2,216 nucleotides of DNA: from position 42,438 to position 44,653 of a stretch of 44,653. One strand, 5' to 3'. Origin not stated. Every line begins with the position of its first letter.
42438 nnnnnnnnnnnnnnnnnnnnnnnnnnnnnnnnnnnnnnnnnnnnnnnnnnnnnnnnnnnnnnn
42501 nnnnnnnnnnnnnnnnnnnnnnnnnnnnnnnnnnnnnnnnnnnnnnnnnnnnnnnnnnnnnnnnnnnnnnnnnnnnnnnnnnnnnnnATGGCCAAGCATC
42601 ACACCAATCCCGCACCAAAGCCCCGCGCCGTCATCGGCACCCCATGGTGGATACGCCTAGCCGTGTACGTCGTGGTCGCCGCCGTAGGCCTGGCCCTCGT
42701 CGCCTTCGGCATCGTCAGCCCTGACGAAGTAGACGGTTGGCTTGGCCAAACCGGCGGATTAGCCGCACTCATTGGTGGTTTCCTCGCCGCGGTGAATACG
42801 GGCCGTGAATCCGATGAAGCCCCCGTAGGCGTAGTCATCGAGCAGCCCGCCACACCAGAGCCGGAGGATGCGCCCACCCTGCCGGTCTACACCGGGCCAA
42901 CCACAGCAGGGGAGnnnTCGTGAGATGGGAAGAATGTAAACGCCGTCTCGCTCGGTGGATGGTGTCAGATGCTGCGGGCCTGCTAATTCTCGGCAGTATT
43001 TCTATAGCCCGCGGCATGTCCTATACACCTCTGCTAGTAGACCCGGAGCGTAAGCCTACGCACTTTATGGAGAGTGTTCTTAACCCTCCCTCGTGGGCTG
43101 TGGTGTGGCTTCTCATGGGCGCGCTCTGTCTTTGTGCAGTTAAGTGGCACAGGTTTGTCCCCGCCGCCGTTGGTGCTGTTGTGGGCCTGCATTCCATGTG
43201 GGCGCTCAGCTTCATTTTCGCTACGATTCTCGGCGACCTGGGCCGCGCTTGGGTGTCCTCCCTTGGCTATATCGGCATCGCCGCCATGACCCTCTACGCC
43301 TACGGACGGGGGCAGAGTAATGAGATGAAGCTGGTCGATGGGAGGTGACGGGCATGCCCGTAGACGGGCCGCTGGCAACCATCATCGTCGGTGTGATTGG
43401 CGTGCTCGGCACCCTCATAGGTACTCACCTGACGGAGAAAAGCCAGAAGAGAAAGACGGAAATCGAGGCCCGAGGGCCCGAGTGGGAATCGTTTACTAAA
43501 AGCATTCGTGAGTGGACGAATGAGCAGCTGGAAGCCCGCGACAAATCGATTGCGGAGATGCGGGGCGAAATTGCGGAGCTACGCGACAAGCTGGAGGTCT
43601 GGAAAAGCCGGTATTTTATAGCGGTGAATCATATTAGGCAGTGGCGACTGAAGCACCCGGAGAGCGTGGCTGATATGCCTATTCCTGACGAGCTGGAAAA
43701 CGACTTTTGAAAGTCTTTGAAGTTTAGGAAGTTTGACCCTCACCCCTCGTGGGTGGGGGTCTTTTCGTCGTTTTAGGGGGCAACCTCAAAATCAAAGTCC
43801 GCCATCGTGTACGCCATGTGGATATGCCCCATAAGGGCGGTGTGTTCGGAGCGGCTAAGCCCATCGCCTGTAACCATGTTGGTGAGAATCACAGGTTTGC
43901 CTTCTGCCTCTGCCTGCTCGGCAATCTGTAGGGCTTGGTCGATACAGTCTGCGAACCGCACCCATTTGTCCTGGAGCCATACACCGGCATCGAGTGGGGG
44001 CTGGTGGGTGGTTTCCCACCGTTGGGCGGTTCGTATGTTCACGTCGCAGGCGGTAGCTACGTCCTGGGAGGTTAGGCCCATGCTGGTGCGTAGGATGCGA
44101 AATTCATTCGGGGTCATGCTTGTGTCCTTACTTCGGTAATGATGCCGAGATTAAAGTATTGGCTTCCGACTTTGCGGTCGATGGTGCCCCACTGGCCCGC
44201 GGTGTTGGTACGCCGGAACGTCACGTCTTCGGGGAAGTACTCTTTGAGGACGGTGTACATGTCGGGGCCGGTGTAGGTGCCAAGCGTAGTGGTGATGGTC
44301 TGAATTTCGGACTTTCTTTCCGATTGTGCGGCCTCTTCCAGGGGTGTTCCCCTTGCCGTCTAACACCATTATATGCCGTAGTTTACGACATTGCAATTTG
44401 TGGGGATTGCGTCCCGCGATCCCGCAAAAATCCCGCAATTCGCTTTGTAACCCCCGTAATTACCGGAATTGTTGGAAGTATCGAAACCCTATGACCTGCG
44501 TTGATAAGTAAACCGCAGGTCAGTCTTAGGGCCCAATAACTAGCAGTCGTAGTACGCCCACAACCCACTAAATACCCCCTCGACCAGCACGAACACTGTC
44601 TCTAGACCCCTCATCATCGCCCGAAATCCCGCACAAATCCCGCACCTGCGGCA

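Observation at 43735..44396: Self-contained two-gene accessory cassette between lysis genes and int: strong promoter, non-AUG-start small protein coupled to an XRE-HTH protein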

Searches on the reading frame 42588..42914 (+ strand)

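Call 6: search_protein_families(library=pfam, proteins=[window:42588-42914:+], max_evalue=1)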
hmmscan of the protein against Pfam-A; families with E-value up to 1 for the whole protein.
window:42588-42914:+ (109 aa): 5 families
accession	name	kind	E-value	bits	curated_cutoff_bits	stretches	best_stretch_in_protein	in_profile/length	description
PF23809.1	Phage_holin_9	-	6.4e-05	23.2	27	1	22-70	21-69/130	Bacteriophage holin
PF14029.11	DUF4244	-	0.026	14.4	27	1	28-52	21-45/54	Protein of unknown function (DUF4244)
PF23933.1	DUF7269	-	0.19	12.2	29.1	1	28-100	3-67/162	Family of unknown function (DUF7269)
PF02656.20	DUF202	-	0.32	11.9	23.4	1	21-69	13-56/68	Domain of unknown function (DUF202)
PF13779.11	DUF4175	-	0.36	9.2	27.3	1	20-72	18-67/825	Domain of unknown function (DUF4175)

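Call 7: search_protein_families(library=phrogs, proteins=[window:42588-42914:+], max_evalue=1)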
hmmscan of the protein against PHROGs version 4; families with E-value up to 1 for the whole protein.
window:42588-42914:+ (109 aa): 5 families
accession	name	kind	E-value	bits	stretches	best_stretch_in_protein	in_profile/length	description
phrog_6116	-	lysis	1.5e-08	35.4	1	23-74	11-62/67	holin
phrog_565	-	lysis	2.4e-08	35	1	21-79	70-125/132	holin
phrog_28311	-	unknown function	0.00054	21.1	1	15-78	5-71/137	-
phrog_36926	-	unknown function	0.022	15.8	1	22-74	42-92/174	-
phrog_1374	-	unknown function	0.92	10.4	0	16-40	42-66/89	-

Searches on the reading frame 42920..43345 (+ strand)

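Call 6: search_protein_families(library=pfam, proteins=[window:42920-43345:+], max_evalue=1)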
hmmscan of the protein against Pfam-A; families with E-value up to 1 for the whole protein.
window:42920-43345:+ (142 aa): 0 families

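Call 7: search_protein_families(library=phrogs, proteins=[window:42920-43345:+], max_evalue=1)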
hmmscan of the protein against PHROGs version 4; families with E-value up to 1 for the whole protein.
window:42920-43345:+ (142 aa): 3 families
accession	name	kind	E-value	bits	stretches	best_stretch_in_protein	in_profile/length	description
phrog_4026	-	tail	1.1e-44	152.7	1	5-139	2-138/149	minor tail protein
phrog_8672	-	unknown function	0.068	14.2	1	10-104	17-111/144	-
phrog_2272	-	unknown function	0.27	11.9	1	56-105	66-117/148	-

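Call 23: search_protein_families(library=padloc, proteins=[window:42920-43345:+], max_evalue=1)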
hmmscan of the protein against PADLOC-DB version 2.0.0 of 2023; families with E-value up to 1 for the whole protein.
window:42920-43345:+ (142 aa): 0 families

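Call 24: search_protein_families(library=ncbifam, proteins=[window:42920-43345:+], max_evalue=1)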
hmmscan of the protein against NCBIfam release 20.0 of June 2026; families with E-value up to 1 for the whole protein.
window:42920-43345:+ (142 aa): 0 families

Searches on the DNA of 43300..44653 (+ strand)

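Call 3: search_dna_similar(query=window:43300-44653:+, collection=phages, mode=near, max_rows=40)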
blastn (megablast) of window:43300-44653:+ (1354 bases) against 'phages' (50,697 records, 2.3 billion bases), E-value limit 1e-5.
No match.

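Call 53: search_rna_families(source=window, start=43700, end=44653, threshold=evalue, max_evalue=10, show_alignments=3)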
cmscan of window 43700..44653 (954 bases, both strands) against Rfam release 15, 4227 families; matches with E-value up to 10: 7.
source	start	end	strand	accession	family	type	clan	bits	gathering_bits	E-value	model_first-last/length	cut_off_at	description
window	43700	43762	+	RF00014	DsrA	Gene; sRNA;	-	23.1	60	0.084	23-85/85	5'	DsrA RNA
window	43730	43762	+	RF01771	rnk_leader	Cis-reg; leader;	-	18.9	50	2.5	68-100/109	no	Enterobacteria rnk leader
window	43700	43768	+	RF02431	SpF22_sRNA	Gene; sRNA;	-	16.3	55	2.3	72-140/140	5'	Streptococcus sRNA SpF22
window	44474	44543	-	RF03668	mir-1788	Gene; miRNA;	-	14.3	57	6.8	1-77/77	no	mir-1788 microRNA precursor family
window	44606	44621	-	RF01152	sR1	Gene; snRNA; snoRNA; CD-box;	-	13.4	45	0.98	1-57/57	no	Small nucleolar RNA sR1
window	43722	43767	-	RF01119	sR32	Gene; snRNA; snoRNA; CD-box;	-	12.1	40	1.9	1-57/57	no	Small nucleolar RNA sR32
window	44596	44620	-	RF01304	sR5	Gene; snRNA; snoRNA; CD-box;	-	11.4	40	9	1-53/53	no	Small nucleolar RNA sR5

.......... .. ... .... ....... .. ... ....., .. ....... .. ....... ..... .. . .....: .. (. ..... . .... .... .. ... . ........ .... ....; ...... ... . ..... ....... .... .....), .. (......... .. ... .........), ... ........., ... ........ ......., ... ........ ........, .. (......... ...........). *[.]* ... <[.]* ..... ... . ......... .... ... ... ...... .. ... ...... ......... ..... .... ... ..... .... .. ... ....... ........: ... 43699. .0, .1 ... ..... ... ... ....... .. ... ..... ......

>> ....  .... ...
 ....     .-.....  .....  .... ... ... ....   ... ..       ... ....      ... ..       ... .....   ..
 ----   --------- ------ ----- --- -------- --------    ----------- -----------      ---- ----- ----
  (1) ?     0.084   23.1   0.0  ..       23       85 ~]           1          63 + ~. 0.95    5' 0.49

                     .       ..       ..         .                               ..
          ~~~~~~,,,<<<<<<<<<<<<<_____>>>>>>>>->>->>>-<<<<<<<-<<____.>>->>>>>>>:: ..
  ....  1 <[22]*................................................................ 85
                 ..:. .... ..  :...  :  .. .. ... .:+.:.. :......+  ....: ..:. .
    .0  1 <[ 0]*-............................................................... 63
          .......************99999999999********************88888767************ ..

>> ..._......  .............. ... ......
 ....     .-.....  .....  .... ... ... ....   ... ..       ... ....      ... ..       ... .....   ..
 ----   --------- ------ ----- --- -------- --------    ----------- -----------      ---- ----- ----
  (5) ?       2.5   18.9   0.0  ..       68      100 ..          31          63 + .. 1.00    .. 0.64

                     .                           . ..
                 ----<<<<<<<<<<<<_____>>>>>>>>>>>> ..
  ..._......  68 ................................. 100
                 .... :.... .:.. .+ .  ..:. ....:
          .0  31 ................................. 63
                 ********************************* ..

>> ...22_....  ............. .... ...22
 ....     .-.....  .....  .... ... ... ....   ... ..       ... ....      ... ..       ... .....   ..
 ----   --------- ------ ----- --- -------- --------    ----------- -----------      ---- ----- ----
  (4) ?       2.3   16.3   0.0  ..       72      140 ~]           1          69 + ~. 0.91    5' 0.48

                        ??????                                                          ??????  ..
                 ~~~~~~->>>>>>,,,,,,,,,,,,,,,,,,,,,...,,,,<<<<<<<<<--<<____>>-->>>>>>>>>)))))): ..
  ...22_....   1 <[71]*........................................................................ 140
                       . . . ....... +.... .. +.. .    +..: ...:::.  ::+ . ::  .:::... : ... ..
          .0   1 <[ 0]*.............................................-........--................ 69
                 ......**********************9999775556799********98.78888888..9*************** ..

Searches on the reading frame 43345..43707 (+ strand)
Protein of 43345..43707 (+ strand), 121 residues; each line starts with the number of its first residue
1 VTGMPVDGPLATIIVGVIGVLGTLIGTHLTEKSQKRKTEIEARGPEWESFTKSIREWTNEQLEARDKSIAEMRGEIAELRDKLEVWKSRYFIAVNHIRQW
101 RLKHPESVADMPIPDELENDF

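Call 6: search_protein_families(library=pfam, proteins=[window:43345-43707:+], max_evalue=1)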
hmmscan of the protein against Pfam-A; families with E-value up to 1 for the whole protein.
window:43345-43707:+ (121 aa): 6 families
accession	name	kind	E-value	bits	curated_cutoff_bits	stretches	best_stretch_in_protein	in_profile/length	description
PF20570.3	DUF6779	-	0.01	16.9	28.1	1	39-88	43-92/108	Domain of unknown function (DUF6779)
PF23406.1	ZNF380_CC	-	0.023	15.6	28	1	44-87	25-70/81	ZNF380 coiled-coil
PF18142.6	SLATT_fungal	-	0.04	14.4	26.5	1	12-85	45-117/121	SMODS and SLOG-associating 2TM effector domain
PF06810.17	Phage_scaffold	-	0.13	12.7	35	1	58-90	46-79/170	Phage capsid assembly scaffolding protein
PF10805.13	DUF2730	-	0.14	12.7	24.9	1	13-84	9-87/102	Protein of unknown function (DUF2730)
PF18504.6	Csm1_N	-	0.33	11.8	26.3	1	59-89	33-63/70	Csm1 N-terminal domain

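Call 7: search_protein_families(library=phrogs, proteins=[window:43345-43707:+], max_evalue=1)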
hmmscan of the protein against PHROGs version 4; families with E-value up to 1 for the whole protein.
window:43345-43707:+ (121 aa): 14 families
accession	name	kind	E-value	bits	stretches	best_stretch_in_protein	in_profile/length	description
phrog_24256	-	unknown function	8.3e-49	165.5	1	4-121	1-118/118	-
phrog_8369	-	other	0.0027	18.8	1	6-81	14-85/192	hol-like chemotaxis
phrog_1397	-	unknown function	0.0045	18.3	1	12-117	5-114/116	-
phrog_736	-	unknown function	0.0094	17.1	1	13-93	16-93/112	-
phrog_726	-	unknown function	0.011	16.7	1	25-114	48-130/154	-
phrog_5844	-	unknown function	0.04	14.7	1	26-101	101-178/199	-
phrog_3102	-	unknown function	0.11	13.9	1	2-49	17-60/73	-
phrog_6664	-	unknown function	0.12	13.8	1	12-84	5-76/97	-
phrog_1863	-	unknown function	0.12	13.3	1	12-89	6-73/97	-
phrog_26383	-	unknown function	0.14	12.7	1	13-61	6-51/258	-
phrog_739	-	lysis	0.21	12.8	1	13-83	14-89/122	Rz-like spanin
phrog_6333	-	unknown function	0.22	13.1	1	15-82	12-82/98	-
phrog_37133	-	unknown function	0.22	12.8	0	58-87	27-56/79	-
phrog_17237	-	unknown function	0.33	12.1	1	76-119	35-81/83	-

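Call 23: search_protein_families(library=padloc, proteins=[window:43345-43707:+], max_evalue=1)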
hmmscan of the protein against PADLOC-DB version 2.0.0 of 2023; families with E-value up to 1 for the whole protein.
window:43345-43707:+ (121 aa): 0 families

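Call 24: search_protein_families(library=ncbifam, proteins=[window:43345-43707:+], max_evalue=1)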
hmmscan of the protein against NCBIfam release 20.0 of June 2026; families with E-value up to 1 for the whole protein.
window:43345-43707:+ (121 aa): 8 families
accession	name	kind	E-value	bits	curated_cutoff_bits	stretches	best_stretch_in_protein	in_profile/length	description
NF053524.1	thylo_ssl2009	equivalog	0.013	16.2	58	1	12-84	14-86/90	ssl2009 family thylakoid membrane protein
TIGR02169.1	SMC_prok_A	equivalog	0.029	12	729.4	1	28-90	256-318/1165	chromosome segregation protein SMC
TIGR03510.1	XapX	domain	0.053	13.1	27.8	1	13-30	28-45/49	XapX domain-containing protein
NF045622.1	Npun_F5560_fam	hypoth_equivalog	0.061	13.4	125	1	31-82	40-90/156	Npun_F5560 family protein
TIGR03789.1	pdsO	hypoth_equivalog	0.062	12.9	152.2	1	3-93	54-138/243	sortase-associated OmpA-like protein PdsO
NF008735.0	PRK11761.1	equivalog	0.07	12.4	413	1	12-62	169-219/296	cysteine synthase CysM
NF002244.0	PRK01156.1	equivalog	0.079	11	847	1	34-89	600-658/895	DNA double-strand break repair ATPase Rad50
NF045487.1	ASRP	equivalog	0.08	11.5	300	1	31-85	211-267/593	archaea-specific SMC-related protein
